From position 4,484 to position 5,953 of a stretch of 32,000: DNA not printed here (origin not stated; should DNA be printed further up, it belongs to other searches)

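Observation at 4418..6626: Candidate phosphonate activation and transfer module: small membrane protein, TagF-like transferase, LicC/PntC-like nucleotidyltransferase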

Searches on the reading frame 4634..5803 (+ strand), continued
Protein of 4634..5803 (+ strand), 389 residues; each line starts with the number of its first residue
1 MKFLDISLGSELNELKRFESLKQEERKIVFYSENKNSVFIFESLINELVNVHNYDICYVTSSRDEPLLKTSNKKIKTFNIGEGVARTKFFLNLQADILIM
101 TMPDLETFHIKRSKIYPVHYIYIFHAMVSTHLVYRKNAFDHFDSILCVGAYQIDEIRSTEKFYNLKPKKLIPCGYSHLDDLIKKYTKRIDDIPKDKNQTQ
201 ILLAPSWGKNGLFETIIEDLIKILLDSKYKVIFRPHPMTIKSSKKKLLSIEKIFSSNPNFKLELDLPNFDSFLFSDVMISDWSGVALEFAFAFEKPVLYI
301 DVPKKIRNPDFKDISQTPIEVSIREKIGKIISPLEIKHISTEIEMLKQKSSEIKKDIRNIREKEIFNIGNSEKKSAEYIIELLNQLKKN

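Call 57: find_homologous_proteins(query=A1, max_evalue=1e-10)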
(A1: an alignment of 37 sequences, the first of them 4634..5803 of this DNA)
Query A1 (37 sequences) (389 aa, profile of the alignment): 2959 proteins with E <= 1e-10 among 8000 candidates; the best 120 are listed.
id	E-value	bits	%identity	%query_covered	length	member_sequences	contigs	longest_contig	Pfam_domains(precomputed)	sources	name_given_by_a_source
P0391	9.7e-163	559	49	97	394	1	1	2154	PF04464.21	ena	-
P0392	4.3e-162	557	50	97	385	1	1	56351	PF04464.21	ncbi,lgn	-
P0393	8.0e-162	556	46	93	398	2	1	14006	PF04464.21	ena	-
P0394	2.7e-161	555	43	98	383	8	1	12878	-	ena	-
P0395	3.6e-161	554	56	97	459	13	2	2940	PF04464.21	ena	-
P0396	6.0e-161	553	61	99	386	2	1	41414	PF04464.21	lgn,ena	-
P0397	6.2e-161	553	55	98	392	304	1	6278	PF04464.21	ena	-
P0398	7.1e-161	553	48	95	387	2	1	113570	PF04464.21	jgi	jgi:YidC/Oxa1 family membrane protein insertase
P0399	1.0e-160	553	48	95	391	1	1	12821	PF04464.21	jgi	-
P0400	1.0e-160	553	49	97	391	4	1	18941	PF04464.21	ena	-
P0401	1.3e-160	552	56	98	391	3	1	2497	PF04464.21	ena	-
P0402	2.0e-160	552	46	97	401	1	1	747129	PF04464.21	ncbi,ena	-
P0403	2.2e-160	551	45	96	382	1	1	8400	PF04464.21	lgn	-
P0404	2.2e-160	551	48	95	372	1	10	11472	PF04464.21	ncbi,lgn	ncbi:MAG: CDP-glycerol glycerophosphotransferase family protein [Candidatus Binatia bacterium]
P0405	3.1e-160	551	49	95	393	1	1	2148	PF04464.21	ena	-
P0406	4.2e-160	551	48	99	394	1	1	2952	PF04464.21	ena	-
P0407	4.8e-160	550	49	97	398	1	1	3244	PF04464.21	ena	-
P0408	5.1e-160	550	45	97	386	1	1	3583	PF04464.21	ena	-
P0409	5.5e-160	550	46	92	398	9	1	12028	PF04464.21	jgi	-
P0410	7.8e-160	550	53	100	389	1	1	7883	PF04464.21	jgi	-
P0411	8.0e-160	550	44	96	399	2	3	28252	PF04464.21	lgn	-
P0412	1.2e-159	549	47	93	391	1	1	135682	PF04464.21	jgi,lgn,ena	-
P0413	1.5e-159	549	45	96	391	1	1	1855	PF04464.21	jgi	jgi:YidC/Oxa1 family membrane protein insertase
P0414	1.5e-159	549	45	96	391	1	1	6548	PF04464.21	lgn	-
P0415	1.6e-159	549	52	100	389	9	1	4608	PF04464.21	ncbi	-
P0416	1.7e-159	549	44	96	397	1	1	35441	PF04464.21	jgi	jgi:hypothetical protein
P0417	1.9e-159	548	54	99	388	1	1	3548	PF04464.21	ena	-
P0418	2.0e-159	548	47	95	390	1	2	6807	PF04464.21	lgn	-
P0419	2.7e-159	548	46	94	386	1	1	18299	PF04464.21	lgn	-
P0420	4.7e-159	547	54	98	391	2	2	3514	PF04464.21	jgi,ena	-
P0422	5.3e-159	547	55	99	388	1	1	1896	PF04464.21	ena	-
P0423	6.3e-159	547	48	96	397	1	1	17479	PF04464.21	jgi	jgi:YidC/Oxa1 family membrane protein insertase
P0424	6.4e-159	547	54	99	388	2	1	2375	PF04464.21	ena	-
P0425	6.6e-159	547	45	96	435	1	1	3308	PF04464.21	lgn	-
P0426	6.8e-159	547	53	100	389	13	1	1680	PF04464.21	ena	-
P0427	8.2e-159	546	49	99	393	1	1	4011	PF04464.21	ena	-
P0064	8.6e-159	546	69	99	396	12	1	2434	PF04464.21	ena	-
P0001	1.1e-158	546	97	100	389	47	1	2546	PF04464.21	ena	-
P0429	1.2e-158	546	55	99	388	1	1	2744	PF04464.21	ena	-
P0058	1.4e-158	546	69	99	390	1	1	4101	PF04464.21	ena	-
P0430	1.4e-158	546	44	97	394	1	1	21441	PF04464.21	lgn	-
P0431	1.6e-158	545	43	98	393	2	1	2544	PF04464.21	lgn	-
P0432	1.7e-158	545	44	96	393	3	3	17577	PF04464.21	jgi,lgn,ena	-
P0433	2.0e-158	545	51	99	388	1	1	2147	PF04464.21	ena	-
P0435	2.1e-158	545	55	99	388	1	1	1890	PF04464.21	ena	-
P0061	2.5e-158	545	70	99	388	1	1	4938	PF04464.21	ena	-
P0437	2.6e-158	545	55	99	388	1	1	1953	PF04464.21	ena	-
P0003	3.1e-158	544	85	100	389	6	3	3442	PF04464.21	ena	-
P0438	3.2e-158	544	45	97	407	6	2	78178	PF04464.21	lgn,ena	-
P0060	3.5e-158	544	70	99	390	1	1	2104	PF04464.21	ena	-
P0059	3.7e-158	544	70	99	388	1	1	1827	PF04464.21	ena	-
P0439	3.7e-158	544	52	100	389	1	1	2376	PF04464.21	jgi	-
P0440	3.8e-158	544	65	99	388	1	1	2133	PF04464.21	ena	-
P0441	3.9e-158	544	58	99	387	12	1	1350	PF04464.21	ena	-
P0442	4.0e-158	544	42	97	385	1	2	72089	PF04464.21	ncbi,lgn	-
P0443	4.0e-158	544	45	95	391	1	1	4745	PF04464.21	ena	-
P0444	4.5e-158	544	55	98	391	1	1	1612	PF04464.21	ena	-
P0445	4.6e-158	544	54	99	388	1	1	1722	PF04464.21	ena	-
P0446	4.6e-158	544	45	95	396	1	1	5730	PF04464.21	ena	-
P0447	5.0e-158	544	55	98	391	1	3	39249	PF04464.21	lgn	-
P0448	5.5e-158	544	54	100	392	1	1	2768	PF04464.21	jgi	-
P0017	5.5e-158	544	75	99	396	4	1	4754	PF04464.21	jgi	-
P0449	5.9e-158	543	54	99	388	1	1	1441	PF04464.21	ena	-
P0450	6.1e-158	543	65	99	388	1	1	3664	PF04464.21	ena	-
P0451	6.7e-158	543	55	99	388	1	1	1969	PF04464.21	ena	-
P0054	8.2e-158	543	70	99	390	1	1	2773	PF04464.21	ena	-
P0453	1.0e-157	543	45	96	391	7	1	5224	PF04464.21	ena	-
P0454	1.0e-157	543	55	98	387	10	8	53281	PF04464.21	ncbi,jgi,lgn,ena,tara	tara:strand:+ start:3592 stop:4755 length:1164 start_codon:yes stop_codon:yes gene_type:complete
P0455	1.0e-157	543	62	98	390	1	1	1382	PF04464.21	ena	-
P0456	1.0e-157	543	54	99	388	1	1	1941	PF04464.21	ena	-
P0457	1.1e-157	543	55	99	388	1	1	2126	PF04464.21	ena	-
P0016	1.1e-157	543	75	99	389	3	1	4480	PF04464.21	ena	-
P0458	1.2e-157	542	48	97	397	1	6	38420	PF04464.21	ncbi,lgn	-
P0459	1.2e-157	542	55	99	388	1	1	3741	PF04464.21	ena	-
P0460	1.2e-157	542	54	99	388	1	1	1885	PF04464.21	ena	-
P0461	1.2e-157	542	54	99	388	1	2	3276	PF04464.21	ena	-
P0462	1.2e-157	542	52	98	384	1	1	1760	PF04464.21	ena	-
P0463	1.3e-157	542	54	99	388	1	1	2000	PF04464.21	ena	-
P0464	1.3e-157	542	45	97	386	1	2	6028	PF04464.21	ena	-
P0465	1.5e-157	542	46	95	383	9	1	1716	PF04464.21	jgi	jgi:YidC/Oxa1 family membrane protein insertase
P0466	1.5e-157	542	53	99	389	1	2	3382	PF04464.21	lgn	-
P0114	1.6e-157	542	66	99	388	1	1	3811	PF04464.21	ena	-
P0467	1.6e-157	542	54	99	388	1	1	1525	PF04464.21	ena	-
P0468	1.7e-157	542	65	99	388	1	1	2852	PF04464.21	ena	-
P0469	1.7e-157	542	54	99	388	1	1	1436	PF04464.21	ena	-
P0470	1.8e-157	542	48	96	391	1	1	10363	PF04464.21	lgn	-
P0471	1.9e-157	542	66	99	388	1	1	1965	PF04464.21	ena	-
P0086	2.2e-157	542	65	100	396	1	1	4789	PF04464.21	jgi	-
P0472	2.4e-157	542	55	99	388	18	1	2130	PF04464.21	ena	-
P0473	2.5e-157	541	42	100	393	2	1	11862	PF04464.21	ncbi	-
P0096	2.6e-157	541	66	99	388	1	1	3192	PF04464.21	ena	-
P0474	2.7e-157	541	43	96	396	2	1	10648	PF04464.21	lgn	-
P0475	3.0e-157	541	65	99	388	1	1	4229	PF04464.21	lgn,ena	-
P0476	3.2e-157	541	51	99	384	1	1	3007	PF04464.21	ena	-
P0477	3.2e-157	541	54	99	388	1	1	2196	PF04464.21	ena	-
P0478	3.3e-157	541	44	99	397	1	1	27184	PF04464.21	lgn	-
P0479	3.4e-157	541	65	99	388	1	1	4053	PF04464.21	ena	-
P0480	3.7e-157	541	65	99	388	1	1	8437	PF04464.21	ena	-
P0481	3.8e-157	541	65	99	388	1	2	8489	PF04464.21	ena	-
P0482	3.9e-157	541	65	99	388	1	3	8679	PF04464.21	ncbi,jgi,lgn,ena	jgi:YidC/Oxa1 family membrane protein insertase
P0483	4.1e-157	541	66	99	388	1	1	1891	PF04464.21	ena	-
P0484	4.1e-157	541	50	100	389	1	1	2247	PF04464.21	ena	-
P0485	4.6e-157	541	65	99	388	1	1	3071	PF04464.21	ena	-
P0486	5.0e-157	540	58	100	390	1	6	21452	PF04464.21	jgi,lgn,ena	jgi:YidC/Oxa1 family membrane protein insertase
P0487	5.2e-157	540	54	99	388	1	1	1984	PF04464.21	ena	-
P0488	5.3e-157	540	42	100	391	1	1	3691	PF04464.21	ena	-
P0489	5.3e-157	540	65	99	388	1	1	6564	PF04464.21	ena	-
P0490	5.4e-157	540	49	98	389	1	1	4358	PF04464.21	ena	-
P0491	5.7e-157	540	55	99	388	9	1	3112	PF04464.21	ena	-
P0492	5.9e-157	540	65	99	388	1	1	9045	PF04464.21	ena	-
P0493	6.2e-157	540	54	99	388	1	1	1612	PF04464.21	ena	-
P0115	6.2e-157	540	66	99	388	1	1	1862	PF04464.21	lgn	-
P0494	6.2e-157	540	54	99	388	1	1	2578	PF04464.21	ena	-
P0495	6.3e-157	540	49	99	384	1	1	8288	PF04464.21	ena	-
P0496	6.6e-157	540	65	99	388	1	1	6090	PF04464.21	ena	-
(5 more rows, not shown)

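Call 64: predict_structure(alignment_id=A5)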
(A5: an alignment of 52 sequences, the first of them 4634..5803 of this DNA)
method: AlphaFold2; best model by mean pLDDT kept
length: 389 residues; sequences in the alignment: 52
mean_pLDDT: 91.9   pTM: 0.89
mean pLDDT of the five models: 91.9, 91.6, 90.9, 90.9, 90.1
residues with pLDDT >= 90: 295; 70-90: 83; 50-70: 6; < 50: 5
segments of 3 or more residues with pLDDT < 50: 1-5
pLDDT, mean of each block of 10 residues (from residue 1): 55 96 96 89 97 97 91 96 92 97 82 94 90 81 96 93 94 96 87 76 94 96 98 94 95 97 89 95 94 97 87 88 94 95 95 95 97 98 91
secondary structure, 60 per line:
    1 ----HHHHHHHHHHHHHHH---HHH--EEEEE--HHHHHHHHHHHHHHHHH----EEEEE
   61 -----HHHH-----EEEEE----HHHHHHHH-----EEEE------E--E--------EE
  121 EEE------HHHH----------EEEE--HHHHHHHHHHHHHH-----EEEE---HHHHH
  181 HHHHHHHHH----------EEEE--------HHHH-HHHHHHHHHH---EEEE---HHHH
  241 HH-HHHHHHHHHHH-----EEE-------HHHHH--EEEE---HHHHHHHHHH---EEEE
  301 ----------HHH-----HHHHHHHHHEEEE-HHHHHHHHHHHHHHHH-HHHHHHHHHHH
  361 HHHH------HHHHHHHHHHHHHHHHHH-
elements in order: H5-19 E28-32 H35-51 E56-60 H66-69 E75-79 H84-91 E97-100 E119-123 H130-133 E144-147 H150-163 E169-172 H176-189 E200-203 H212-215 H217-226 E230-233 H237-242 H244-254 E260-262 H270-274 E277-280 H284-293 E297-300 H319-327 E328-331 H333-348 H350-364 H371-388

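Call 67: fold_search(model_id=the predicted structure, library=pdb)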
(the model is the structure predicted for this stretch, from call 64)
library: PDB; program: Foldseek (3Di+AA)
matches with E <= 10: 1652; with E <= 0.001: 325
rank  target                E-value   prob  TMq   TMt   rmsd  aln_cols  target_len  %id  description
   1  3l7k_D                9.3e-13  1.00  0.57  0.56   7.1       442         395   15  Structure of the Wall Teichoic Acid Polymerase TagF, H444N + CDPG (15 minute soak) (released 2010-04-28)
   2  3l7l_D                5.0e-12  1.00  0.61  0.59   6.4       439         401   15  Structure of the Wall Teichoic Acid Polymerase TagF, H444N + CDPG (30 minute soak) (released 2010-04-28)
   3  8qoy                  1.7e-11  1.00  0.53  0.23   8.2       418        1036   18  Capsular polysaccharide synthesis multienzyme of Actinobacillus Pleuropneumoniae serotype 3 (released 2024-07-03)
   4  8va1_D                6.0e-10  1.00  0.55  0.40   8.2       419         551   17  S. aureus TarL H300N in complex with CDP-ribitol (single tetramer) (released 2024-04-03)
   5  7mi0                  1.0e-09  1.00  0.53  0.54   6.8       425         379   12  Crystal Structure of Glycosyltransferase from Rickettsia africae ESF-5 (released 2021-04-28)
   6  8b62_A                5.0e-09  1.00  0.53  0.56   6.5       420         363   14  Crystal Structure of P. aeruginosa WaaG in complex with UDP-galactose (released 2023-10-04)
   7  8b5q_B                6.7e-09  1.00  0.51  0.53   6.7       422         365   13  Crystal Structure of P. aeruginosa WaaG in complex with UMP (released 2023-10-04)
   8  4neq                  1.3e-08  1.00  0.50  0.53   7.0       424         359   14  The structure of UDP-GlcNAc 2-epimerase from Methanocaldococcus jannaschii (released 2014-04-23)
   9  8a0m_C                1.5e-08  1.00  0.50  0.21   7.9       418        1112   13  Capsular polysaccharide synthesis multienzyme in complex with capsular polymer fragment (released 2023-04-26)
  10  4nes                  1.8e-08  1.00  0.53  0.57   7.0       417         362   14  Crystal structure of Methanocaldococcus jannaschii UDP-GlcNAc 2-epimerase in complex with UDP-GlcNAc and UDP (released 2014-04-23)
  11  2iv7                  1.9e-08  1.00  0.52  0.54   6.5       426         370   11  Crystal Structure of WaaG, a glycosyltransferase involved in lipopolysaccharide biosynthesis (released 2006-10-11)
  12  8va1_A                2.5e-08  1.00  0.48  0.35   9.6       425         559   18  S. aureus TarL H300N in complex with CDP-ribitol (single tetramer) (released 2024-04-03)
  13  3dzc_A                2.8e-08  1.00  0.51  0.52   7.4       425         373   13  2.35 Angstrom resolution structure of WecB (VC0917), a UDP-N-acetylglucosamine 2-epimerase from Vibrio cholerae. (released 2008-08-12)
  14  6d9t                  3.8e-08  1.00  0.55  0.57   6.5       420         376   11  BshA from Staphylococcus aureus complexed with UDP (released 2019-05-08)
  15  7vz6_F                4.3e-08  1.00  0.57  0.60   6.1       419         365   11  The crystal structure of Non-hydrolyzing UDPGlcNAc 2-epimerase in complex with UDP-glucose (released 2022-11-16)
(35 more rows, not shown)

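Call 78: find_encoding_contigs(protein=P0085, flank=10000, max_places=2)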
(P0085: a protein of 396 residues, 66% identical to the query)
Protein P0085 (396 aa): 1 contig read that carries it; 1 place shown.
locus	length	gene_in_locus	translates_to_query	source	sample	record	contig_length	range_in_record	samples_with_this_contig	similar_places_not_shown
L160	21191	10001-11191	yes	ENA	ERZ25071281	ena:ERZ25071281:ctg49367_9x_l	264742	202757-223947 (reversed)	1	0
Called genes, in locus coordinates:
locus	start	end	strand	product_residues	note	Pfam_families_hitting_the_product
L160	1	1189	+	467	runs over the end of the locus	PF07969:Amidohydro_3 (faint), PF01979:Amidohydro_1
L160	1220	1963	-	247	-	PF00106:adh_short, PF08659:KR, PF13561:adh_short_C2, PF08643:DUF1776 (weak)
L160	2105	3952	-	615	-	-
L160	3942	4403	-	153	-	PF05523:FdtA, PF14667:Polysacc_synt_C (weak)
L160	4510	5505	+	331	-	PF01073:3Beta_HSD, PF01370:Epimerase, PF02719:Polysacc_synt_2, PF04321:RmlD_sub_bind, PF07993:NAD_binding_4, PF16363:GDP_Man_Dehyd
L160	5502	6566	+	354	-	PF00483:NTP_transferase, PF12804:NTP_transf_3, PF25084:LbH_EIF2B (weak), PF00132:Hexapep (weak), PF25087:GMPPB_C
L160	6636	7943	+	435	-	PF02350:Epimerase_2 (weak)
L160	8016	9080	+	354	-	PF13489:Methyltransf_23, PF13847:Methyltransf_31 (weak), PF08241:Methyltransf_11, PF08242:Methyltransf_12, PF13649:Methyltransf_25 (weak)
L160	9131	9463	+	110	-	PF13340:DUF4096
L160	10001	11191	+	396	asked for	PF04464:Glyphos_transf, PF07388:A-2_8-polyST (weak)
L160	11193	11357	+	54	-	PF01467:CTP_transf_like (weak)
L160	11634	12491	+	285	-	PF13714:PEP_mutase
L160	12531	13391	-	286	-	-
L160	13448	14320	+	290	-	PF13737:DDE_Tnp_1_5, PF01609:DDE_Tnp_1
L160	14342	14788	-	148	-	-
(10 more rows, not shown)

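Call 79: find_encoding_contigs(protein=P0067, flank=10000, max_places=2)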
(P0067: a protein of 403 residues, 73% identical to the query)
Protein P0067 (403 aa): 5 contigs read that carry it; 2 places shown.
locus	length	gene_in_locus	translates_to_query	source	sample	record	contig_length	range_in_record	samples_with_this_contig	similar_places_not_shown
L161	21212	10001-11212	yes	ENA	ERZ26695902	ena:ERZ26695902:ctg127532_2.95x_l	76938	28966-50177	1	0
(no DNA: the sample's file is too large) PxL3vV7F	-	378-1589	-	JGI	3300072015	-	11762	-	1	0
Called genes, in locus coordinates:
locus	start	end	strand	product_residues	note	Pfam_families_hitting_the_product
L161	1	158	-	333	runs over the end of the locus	PF01073:3Beta_HSD, PF01370:Epimerase, PF02719:Polysacc_synt_2, PF04321:RmlD_sub_bind, PF05368:NmrA, PF07993:NAD_binding_4, PF13460:NAD_binding_10, PF16363:GDP_Man_Dehyd, +2 more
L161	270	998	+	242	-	PF03102:NeuB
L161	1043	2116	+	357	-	PF01041:DegT_DnrJ_EryC1, PF00155:Aminotran_1_2, PF01212:Beta_elim_lyase (faint)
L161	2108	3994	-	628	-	-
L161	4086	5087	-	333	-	PF05219:DREV (faint), PF13489:Methyltransf_23, PF08003:Methyltransf_9, PF13649:Methyltransf_25, PF13847:Methyltransf_31, PF08241:Methyltransf_11, PF08242:Methyltransf_12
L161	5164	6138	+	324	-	PF02540:NAD_synthase, PF06508:QueC (faint), PF02540:NAD_synthase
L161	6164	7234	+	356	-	PF00535:Glycos_transf_2, PF13641:Glyco_tranf_2_3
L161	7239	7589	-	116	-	PF01648:ACPS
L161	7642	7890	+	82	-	-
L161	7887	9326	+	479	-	PF00501:AMP-binding, PF13193:AMP-binding_C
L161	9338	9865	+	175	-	PF14602:Hexapep_2 (faint), PF25087:GMPPB_C (faint), PF00132:Hexapep (weak)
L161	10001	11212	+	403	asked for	PF04464:Glyphos_transf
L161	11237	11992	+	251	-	PF00483:NTP_transferase, PF12804:NTP_transf_3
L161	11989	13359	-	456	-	-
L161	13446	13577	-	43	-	-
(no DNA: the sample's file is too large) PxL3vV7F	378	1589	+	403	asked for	PF04464:Glyphos_transf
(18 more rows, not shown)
